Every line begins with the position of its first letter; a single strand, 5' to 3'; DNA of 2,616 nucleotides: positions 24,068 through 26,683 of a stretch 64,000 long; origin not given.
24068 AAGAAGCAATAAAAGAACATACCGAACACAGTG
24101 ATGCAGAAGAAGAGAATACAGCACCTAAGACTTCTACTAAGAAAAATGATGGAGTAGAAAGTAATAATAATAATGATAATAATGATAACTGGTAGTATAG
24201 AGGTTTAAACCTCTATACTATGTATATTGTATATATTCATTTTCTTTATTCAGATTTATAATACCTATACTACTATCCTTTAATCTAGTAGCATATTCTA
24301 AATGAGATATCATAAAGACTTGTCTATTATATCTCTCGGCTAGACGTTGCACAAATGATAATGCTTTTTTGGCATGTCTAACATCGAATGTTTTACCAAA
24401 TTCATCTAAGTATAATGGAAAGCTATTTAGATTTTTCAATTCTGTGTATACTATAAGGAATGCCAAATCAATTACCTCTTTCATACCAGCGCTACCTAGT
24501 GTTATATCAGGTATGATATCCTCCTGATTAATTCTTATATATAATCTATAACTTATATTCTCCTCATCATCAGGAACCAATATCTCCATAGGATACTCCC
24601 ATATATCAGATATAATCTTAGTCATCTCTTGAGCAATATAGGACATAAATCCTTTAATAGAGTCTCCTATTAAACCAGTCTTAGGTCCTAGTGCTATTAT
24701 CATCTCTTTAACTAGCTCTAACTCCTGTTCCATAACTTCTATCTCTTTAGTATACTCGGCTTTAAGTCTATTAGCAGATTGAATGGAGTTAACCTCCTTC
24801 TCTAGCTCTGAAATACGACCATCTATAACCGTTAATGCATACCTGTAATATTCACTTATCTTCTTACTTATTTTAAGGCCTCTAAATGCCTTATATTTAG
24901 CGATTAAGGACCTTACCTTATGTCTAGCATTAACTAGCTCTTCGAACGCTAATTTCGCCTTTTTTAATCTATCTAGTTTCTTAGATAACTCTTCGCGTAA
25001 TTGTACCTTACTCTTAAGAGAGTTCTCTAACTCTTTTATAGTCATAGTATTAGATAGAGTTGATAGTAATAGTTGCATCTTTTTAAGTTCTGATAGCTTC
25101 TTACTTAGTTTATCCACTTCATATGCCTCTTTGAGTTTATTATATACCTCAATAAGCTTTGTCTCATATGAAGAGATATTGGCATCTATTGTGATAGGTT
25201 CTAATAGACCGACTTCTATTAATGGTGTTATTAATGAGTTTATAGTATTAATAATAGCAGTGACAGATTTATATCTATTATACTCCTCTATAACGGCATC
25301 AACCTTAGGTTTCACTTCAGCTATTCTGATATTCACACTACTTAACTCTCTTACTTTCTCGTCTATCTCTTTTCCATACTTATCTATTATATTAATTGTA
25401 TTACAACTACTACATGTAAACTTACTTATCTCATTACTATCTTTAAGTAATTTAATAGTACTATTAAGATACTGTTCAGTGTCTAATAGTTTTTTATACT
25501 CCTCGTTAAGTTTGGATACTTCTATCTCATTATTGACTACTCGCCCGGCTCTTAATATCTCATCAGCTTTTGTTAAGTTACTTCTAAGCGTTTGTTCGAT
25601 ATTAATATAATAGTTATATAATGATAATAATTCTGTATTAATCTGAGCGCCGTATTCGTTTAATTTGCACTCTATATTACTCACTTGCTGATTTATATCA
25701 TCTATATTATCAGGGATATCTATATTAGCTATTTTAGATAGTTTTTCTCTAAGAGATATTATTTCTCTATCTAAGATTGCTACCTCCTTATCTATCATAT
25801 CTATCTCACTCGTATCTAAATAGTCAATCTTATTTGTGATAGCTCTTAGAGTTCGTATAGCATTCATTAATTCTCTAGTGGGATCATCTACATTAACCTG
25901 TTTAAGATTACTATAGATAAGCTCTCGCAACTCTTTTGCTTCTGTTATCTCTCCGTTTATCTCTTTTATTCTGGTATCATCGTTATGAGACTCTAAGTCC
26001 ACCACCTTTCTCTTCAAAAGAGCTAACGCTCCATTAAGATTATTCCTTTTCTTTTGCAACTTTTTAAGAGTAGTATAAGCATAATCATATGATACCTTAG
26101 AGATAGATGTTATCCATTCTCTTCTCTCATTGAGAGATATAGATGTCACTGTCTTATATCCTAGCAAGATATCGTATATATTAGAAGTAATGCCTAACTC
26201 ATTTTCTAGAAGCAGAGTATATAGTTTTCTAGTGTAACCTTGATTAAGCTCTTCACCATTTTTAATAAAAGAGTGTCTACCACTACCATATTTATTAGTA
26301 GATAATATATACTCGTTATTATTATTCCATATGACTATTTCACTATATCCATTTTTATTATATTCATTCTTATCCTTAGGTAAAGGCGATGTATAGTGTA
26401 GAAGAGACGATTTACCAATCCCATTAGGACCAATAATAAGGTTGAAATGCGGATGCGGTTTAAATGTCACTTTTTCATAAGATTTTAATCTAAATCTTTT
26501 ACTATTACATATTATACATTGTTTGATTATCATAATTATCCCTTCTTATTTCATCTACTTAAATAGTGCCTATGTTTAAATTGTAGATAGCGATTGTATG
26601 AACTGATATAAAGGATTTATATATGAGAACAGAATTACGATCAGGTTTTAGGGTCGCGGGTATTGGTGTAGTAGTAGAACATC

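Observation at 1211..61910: Window-wide family of stop-codon-overlapping palindromic hairpins, mostly lacking an adjacent U-tract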

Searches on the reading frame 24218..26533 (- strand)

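Call 5: search_protein_families(library=pfam, proteins=[window:24218-26533:-])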
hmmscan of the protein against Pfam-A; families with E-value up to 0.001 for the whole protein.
window:24218-26533:- (771 aa): 1 family
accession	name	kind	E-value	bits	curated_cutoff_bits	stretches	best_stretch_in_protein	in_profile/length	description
PF02463.25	SMC_N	-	6.2e-13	49.1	40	2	117-760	38-213/220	RecF/RecN/SMC N terminal domain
